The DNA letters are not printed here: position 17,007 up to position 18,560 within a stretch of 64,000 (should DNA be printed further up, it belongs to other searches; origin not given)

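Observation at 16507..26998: Nine-gene ECF-sigma-headed envelope cluster with no assignable function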

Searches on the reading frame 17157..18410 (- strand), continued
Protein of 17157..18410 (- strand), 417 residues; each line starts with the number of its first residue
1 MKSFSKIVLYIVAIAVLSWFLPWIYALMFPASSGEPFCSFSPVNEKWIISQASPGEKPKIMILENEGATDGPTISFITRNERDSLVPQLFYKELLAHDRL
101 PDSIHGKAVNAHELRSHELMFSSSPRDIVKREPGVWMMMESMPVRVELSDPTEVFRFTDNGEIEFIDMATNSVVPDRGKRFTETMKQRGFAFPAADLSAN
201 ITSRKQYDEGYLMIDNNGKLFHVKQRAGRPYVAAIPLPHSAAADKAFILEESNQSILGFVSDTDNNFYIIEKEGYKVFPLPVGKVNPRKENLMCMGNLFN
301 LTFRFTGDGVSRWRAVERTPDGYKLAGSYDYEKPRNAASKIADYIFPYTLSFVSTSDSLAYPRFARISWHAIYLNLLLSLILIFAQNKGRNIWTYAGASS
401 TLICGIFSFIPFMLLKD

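Call 32: fold_search(model_id=the predicted structure, library=pdb)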
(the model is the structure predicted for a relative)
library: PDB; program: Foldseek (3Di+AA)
matches with E <= 10: 1139; with E <= 0.001: 70
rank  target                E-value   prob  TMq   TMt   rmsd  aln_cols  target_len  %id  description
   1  5y2z_H                9.5e-06  1.00  0.24  0.29  19.3       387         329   10  Crystal structure of human LGI1 EPTP-ADAM22 complex (released 2018-05-02)
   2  9rsd_7                2.5e-05  1.00  0.23  0.25  19.5       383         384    7  Ternary complex of a charged molecular glue degrader ZZ1-SO2H, BRD4(BD1) neosubstrate, and the CTLH E3 ligase receptor (released 2026-04-08)
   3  7mq8_LN               3.4e-05  0.98  0.21  0.14  22.8       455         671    6  Cryo-EM structure of the human SSU processome, state pre-A1 (released 2021-09-22)
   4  8f5p_F                4.0e-05  0.87  0.18  0.10  26.3       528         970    9  Structure of Leishmania tarentolae IFT-A (state 2) (released 2022-12-21)
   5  8qca_D                4.9e-05  1.00  0.26  0.29  18.2       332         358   12  CryoEM structure of a S. Cerevisiae Ski2387 complex in the closed state bound to RNA (released 2023-11-15)
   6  8gg8_B                4.9e-05  1.00  0.24  0.29  16.0       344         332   11  CryoEM structure of beta-2-adrenergic receptor in complex with GTP-bound Gs heterotrimer (transition intermediate #14  (released 2024-03-06)
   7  9co0_B                5.5e-05  0.99  0.21  0.24  18.8       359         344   12  CryoEM structure of BAM in complex with the PTB2 open-state inhibitor (in SMA nanodisc) (released 2024-12-25)
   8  6b3x_A                6.5e-05  1.00  0.24  0.30  14.1       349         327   12  Crystal structure of CstF-50 in complex with CstF-77 (released 2017-11-29)
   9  9q2d_C                6.5e-05  0.91  0.19  0.11  21.1       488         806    9  Cryo-EM structure of ternary complex Ikaros-ZF2:CC-885:CRBN:DDB1 (molecular glue degrader) (released 2025-10-01)
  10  8g66_D                6.9e-05  0.94  0.19  0.11  20.4       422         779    9  Structure with SJ3149 (released 2023-12-13)
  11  6ud7_B                7.3e-05  0.85  0.17  0.10  19.8       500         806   10  Crystal structure of full-length human DCAF15-DDB1(deltaBPB)-DDA1-RBM39 in complex with indisulam (released 2019-12-18)
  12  8bbg_A                9.6e-05  1.00  0.29  0.10  22.2       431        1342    8  Structure of the IFT-A complex; anterograde IFT-A train model (released 2022-12-21)
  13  8u17_E                1.2e-04  0.72  0.17  0.10  21.8       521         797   10  The ternary complex structure of DDB1-CRBN-SALL4(ZF1,2)-long bound to Pomalidomide (released 2023-12-27)
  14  6u42_5L               1.3e-04  0.97  0.21  0.15  27.1       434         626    8  Natively decorated ciliary doublet microtubule (released 2019-11-13)
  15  9djx_B                1.5e-04  0.96  0.20  0.11  23.3       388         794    9  Ternary complex structure of Cereblon-DDB1 bound to WIZ(ZF7) and the molecular glue WIZ-6 (released 2024-11-27)
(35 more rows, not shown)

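Call 71: find_homologous_proteins(query=A8)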
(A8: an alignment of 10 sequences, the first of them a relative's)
Query A8 (10 sequences) (342 aa, profile of the alignment): 553 proteins with E <= 0.001 among 3531 candidates; the best 120 are listed.
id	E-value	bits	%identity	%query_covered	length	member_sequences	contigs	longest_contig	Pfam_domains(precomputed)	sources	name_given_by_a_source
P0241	3.0e-188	643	62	100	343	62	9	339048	PF16149.11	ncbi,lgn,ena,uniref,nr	ncbi:DUF4857 domain-containing protein [Bacteroides oleiciplenus]|uniref:DUF4857 domain-containing p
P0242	3.9e-187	640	59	100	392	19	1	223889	PF16149.11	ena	-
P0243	1.1e-185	635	60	100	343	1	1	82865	PF16149.11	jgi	-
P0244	1.1e-185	635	59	100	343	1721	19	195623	PF16149.11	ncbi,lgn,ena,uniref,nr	ncbi:DUF4857 domain-containing protein [Bacteroides intestinalis]|uniref:DUF4857 domain-containing p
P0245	4.7e-180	616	59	100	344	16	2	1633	PF16149.11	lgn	-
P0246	1.2e-179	615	59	100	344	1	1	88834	PF16149.11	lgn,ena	-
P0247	1.1e-178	612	59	100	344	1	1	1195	PF16149.11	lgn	-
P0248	1.9e-178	611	59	100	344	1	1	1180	PF16149.11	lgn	-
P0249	5.0e-178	610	99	100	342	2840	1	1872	PF16149.11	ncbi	-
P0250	5.1e-178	610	58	100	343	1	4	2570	PF16149.11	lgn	-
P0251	1.1e-177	609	84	100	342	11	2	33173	PF16149.11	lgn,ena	-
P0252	1.0e-176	605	66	100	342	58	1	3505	PF16149.11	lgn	-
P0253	2.7e-176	604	82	100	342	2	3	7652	PF16149.11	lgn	-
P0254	9.8e-176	602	58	100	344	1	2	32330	PF16149.11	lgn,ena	-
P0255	1.4e-175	602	57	100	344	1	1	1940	PF16149.11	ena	-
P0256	1.5e-175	601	55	100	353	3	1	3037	PF16149.11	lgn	-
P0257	1.2e-174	599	53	100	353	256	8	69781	PF16149.11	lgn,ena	-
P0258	3.5e-174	597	56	100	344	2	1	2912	PF16149.11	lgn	-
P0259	1.0e-173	595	58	100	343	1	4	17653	PF16149.11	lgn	-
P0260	1.5e-173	595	56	100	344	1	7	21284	PF16149.11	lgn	-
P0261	8.4e-173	592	87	100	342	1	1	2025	PF16149.11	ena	-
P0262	1.1e-172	592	88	100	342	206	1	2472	PF16149.11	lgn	-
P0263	1.3e-172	592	58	100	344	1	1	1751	PF16149.11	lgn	-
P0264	1.4e-172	592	57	100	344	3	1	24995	PF16149.11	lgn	-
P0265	1.8e-172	591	57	100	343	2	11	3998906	PF16149.11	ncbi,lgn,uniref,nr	ncbi:DUF4857 domain-containing protein [Bacteroides helcogenes]|uniref:DUF4857 domain-containing pro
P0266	5.7e-172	590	88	100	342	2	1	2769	PF16149.11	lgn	-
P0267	2.1e-171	588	53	100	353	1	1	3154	PF16149.11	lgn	-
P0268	2.1e-171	588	57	100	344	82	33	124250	PF16149.11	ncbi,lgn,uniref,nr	ncbi:DUF4857 domain-containing protein [Bacteroides heparinolyticus]|uniref:DUF4857 domain-containin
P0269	2.4e-171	588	86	100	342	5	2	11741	PF16149.11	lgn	-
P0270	3.2e-171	587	54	100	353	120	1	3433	PF16149.11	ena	-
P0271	5.4e-171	586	56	100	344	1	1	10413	PF16149.11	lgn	-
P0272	5.4e-171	586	57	100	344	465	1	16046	PF16149.11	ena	-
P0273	9.7e-171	586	56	100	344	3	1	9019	PF16149.11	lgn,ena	-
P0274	2.9e-170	584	57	100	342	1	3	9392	PF16149.11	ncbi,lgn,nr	ncbi:MAG: DUF4857 domain-containing protein [Bacteroides sp.]|nr:DUF4857 domain-containing protein [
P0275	6.2e-170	583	54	100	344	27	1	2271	PF16149.11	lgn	-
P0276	6.9e-170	583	57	100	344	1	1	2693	PF16149.11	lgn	-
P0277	7.8e-170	583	59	100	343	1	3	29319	PF16149.11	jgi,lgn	jgi:hypothetical protein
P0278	1.2e-169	582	56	100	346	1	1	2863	PF16149.11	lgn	-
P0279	1.8e-169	581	79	100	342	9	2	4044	PF16149.11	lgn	-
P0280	2.1e-169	581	56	100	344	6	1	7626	PF16149.11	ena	-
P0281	2.4e-169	581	79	100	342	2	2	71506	PF16149.11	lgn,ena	-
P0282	3.6e-169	580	80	100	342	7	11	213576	PF16149.11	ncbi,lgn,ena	-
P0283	4.4e-169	580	55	100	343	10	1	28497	PF16149.11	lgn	-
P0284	4.7e-169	580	57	100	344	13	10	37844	PF16149.11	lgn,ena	-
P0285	7.2e-169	579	56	100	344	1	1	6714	PF16149.11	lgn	-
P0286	1.5e-168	578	54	100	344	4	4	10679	PF16149.11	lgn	-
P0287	1.7e-168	578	55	100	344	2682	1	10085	PF16149.11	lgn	-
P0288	2.3e-168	578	55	100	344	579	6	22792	PF16149.11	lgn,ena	-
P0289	2.3e-168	578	55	100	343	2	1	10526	PF16149.11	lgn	-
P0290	2.7e-168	578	54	100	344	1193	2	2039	PF16149.11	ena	-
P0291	3.1e-168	577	77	100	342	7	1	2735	PF16149.11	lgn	-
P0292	5.0e-168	577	79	100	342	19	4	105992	PF16149.11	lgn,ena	-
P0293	5.3e-168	577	56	100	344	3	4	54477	PF16149.11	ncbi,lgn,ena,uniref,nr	ncbi:DUF4857 domain-containing protein [uncultured Bacteroides sp.]|uniref:DUF4857 domain-containing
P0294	5.9e-168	576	55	100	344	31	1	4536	PF16149.11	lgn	-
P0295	8.4e-168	576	55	100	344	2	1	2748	PF16149.11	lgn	-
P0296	8.5e-168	576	56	100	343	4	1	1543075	PF16149.11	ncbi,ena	-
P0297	2.7e-167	574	56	100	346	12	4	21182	PF16149.11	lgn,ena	-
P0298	3.1e-167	574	50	100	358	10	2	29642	PF16149.11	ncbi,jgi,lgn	jgi:hypothetical protein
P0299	3.2e-166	571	56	100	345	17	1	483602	PF16149.11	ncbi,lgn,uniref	ncbi:DUF4857 domain-containing protein [Bacteroides sp.]|uniref:DUF4857 domain-containing protein n=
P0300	3.2e-166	571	55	100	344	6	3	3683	PF16149.11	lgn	-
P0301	4.4e-166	570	55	100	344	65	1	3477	PF16149.11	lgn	-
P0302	4.6e-166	570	54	100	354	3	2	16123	PF16149.11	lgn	-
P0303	1.4e-165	569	56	100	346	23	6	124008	PF16149.11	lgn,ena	-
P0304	1.4e-165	569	56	100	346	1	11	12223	PF16149.11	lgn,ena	-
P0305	2.1e-165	568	51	100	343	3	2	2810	PF16149.11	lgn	-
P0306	4.3e-165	567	55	100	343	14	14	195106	PF16149.11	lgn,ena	-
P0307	4.9e-165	567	75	100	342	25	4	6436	PF16149.11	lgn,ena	-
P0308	1.2e-164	566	55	100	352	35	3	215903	PF16149.11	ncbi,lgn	ncbi:DUF4857 domain-containing protein [Bacteroides graminisolvens]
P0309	1.5e-164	565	56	100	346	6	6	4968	PF16149.11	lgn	-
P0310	1.9e-164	565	55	100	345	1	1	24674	PF16149.11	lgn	-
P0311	3.1e-164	564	54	100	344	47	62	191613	PF16149.11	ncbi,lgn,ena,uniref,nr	ncbi:hypothetical protein IX307_001662 [Bacteroides pyogenes]|uniref:DUF4857 domain-containing prote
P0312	4.0e-164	564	55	100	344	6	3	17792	PF16149.11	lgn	-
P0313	4.4e-164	564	56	100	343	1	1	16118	PF16149.11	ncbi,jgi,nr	ncbi:MAG: DUF4857 domain-containing protein [Dysgonamonadaceae bacterium]|jgi:hypothetical protein|n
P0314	6.8e-164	563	58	100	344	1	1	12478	PF16149.11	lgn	-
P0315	9.6e-164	563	58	100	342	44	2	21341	PF16149.11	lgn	-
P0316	9.9e-164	563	52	100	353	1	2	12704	PF16149.11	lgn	-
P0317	1.4e-163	562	51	100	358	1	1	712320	PF16149.11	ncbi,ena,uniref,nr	ncbi:DUF4857 domain-containing protein [uncultured Bacteroides sp.]|uniref:DUF4857 domain-containing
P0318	2.7e-163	561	55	100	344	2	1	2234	PF16149.11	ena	-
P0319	4.5e-163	560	53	100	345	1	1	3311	PF16149.11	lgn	-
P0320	4.9e-163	560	58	89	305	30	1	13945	PF16149.11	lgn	-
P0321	1.2e-162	559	53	100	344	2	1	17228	PF16149.11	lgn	-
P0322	2.7e-162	558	54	100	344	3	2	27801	PF16149.11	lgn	-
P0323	3.6e-162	557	74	100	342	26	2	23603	PF16149.11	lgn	-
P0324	6.3e-162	557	54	100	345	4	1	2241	PF16149.11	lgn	-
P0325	9.0e-162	556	56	100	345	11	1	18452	PF16149.11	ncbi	-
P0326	4.7e-161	554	58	89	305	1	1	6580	PF16149.11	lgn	-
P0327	9.1e-161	553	50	100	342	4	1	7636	PF16149.11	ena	-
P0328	1.0e-160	553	46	100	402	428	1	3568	PF16149.11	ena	-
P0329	1.1e-160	553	54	100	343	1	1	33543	PF16149.11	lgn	-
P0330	1.5e-160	552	53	100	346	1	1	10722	PF16149.11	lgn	-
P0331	2.1e-160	552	52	100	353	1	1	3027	PF16149.11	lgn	-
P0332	2.7e-160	551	55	100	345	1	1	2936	PF16149.11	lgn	-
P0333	2.8e-160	551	52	100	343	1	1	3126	PF16149.11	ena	-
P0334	3.0e-160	551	51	100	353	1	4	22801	PF16149.11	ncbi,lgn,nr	ncbi:DUF4857 domain-containing protein [Odoribacter sp. OttesenSCG-928-J03]|nr:DUF4857 domain-contai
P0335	3.8e-160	551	56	100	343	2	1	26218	PF16149.11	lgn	-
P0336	5.4e-160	550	56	100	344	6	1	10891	PF16149.11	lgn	-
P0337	5.9e-160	550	70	100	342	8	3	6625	PF16149.11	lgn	-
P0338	2.5e-159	548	55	100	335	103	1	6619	PF16149.11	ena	-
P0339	2.6e-159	548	51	100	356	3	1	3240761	PF16149.11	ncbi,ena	-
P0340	2.6e-159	548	57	100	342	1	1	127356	PF16149.11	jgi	-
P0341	3.1e-159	548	53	95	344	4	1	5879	PF16149.11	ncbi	-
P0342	3.1e-159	548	53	100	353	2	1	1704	PF16149.11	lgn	-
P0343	3.9e-159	547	74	100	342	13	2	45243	PF16149.11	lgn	-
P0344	5.1e-159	547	54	100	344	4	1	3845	PF16149.11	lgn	-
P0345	6.3e-159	547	52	100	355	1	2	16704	PF16149.11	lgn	-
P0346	9.5e-159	546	55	100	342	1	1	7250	PF16149.11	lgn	-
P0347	1.1e-158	546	53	100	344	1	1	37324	PF16149.11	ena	-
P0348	1.2e-158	546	56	100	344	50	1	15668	PF16149.11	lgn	-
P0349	1.3e-158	546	53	100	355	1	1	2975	PF16149.11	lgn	-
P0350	1.3e-158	546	53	100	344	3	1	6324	PF16149.11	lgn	-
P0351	3.9e-158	544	55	100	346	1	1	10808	PF16149.11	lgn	-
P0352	5.4e-158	544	52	100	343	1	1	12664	PF16149.11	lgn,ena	-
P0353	9.1e-158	543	52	100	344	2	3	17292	PF16149.11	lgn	-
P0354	1.3e-157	542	57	99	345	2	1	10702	PF16149.11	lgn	-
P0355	1.3e-157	542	55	100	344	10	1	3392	PF16149.11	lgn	-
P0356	1.3e-157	542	93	100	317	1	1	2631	PF16149.11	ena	-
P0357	2.0e-157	542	53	100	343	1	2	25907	PF16149.11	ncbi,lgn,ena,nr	ncbi:MAG: DUF4857 domain-containing protein [Bacteroides sp.]|nr:DUF4857 domain-containing protein [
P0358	2.3e-157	542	56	100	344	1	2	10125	PF16149.11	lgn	-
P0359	3.1e-157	541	56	100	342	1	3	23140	PF16149.11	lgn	-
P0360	3.2e-157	541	56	100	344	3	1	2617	PF16149.11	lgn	-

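Call 72: find_encoding_contigs(protein=P0001, flank=10000, max_places=2)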
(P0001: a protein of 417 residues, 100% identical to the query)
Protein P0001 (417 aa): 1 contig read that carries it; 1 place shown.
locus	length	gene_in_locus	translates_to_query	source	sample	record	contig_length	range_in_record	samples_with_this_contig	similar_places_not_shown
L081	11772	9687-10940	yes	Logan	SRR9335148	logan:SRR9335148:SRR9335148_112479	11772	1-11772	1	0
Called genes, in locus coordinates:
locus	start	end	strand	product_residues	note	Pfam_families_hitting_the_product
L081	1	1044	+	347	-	?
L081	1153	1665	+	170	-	PF04542:Sigma70_r2, PF08281:Sigma70_r4_2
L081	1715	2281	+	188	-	-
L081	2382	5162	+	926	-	PF13620:CarboxypepD_reg (weak), PF13715:CarbopepD_reg_2, PF07715:Plug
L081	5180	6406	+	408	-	PF16215:DUF4876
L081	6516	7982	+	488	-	PF21012:DUF6850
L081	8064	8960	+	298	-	PF00005:ABC_tran, PF13304:AAA_21 (weak)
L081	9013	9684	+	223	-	PF12730:ABC2_membrane_4 (weak)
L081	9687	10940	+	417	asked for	PF16149:DUF4857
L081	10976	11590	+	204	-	-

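Call 73: find_encoding_contigs(protein=P0265, flank=10000, max_places=2)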
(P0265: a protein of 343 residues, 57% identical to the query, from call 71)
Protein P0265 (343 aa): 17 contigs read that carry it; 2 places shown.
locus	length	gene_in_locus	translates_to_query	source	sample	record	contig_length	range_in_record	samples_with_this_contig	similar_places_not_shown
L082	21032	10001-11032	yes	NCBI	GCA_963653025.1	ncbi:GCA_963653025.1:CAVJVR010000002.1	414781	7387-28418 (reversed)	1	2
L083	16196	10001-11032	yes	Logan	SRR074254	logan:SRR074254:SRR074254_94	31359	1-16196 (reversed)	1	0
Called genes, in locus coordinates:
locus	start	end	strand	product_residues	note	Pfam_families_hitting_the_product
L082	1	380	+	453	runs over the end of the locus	PF00072:Response_reg, PF00158:Sigma54_activat, PF14532:Sigma54_activ_2, PF07728:AAA_5, PF25601:AAA_lid_14, PF02954:HTH_8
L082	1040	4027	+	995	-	PF13620:CarboxypepD_reg, PF13715:CarbopepD_reg_2, PF07715:Plug (weak), PF00593:TonB_dep_Rec_b-barrel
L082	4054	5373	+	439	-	PF16215:DUF4876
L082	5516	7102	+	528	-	PF21012:DUF6850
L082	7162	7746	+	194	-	-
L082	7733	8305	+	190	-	PF16357:PepSY_TM_like_2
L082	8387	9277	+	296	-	PF02463:SMC_N (faint), PF00005:ABC_tran, PF13304:AAA_21 (weak)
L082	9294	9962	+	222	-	-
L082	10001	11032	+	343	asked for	PF16149:DUF4857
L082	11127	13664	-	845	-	PF25174:Beta-prop_THOC3 (faint), PF26549:Tricorn_N (weak), PF00756:Esterase (weak), PF00326:Peptidase_S9, PF02129:Peptidase_S15 (faint)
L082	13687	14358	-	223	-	PF00849:PseudoU_synth_2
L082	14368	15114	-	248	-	PF00106:adh_short, PF08659:KR, PF13561:adh_short_C2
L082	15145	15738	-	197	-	PF00440:TetR_N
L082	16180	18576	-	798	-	PF08534:Redoxin (weak), PF13905:Thioredoxin_8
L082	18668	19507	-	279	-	-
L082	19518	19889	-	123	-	PF00392:GntR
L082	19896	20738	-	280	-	-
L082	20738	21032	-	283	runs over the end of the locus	PF00005:ABC_tran, PF13304:AAA_21 (weak)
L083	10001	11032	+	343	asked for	PF16149:DUF4857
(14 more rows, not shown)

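Call 80: search_protein_families(library=padloc, proteins=[window:17157-18410:-], max_evalue=0.001)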
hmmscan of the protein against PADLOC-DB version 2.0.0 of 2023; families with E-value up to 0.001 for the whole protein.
window:17157-18410:- (417 aa): 0 families
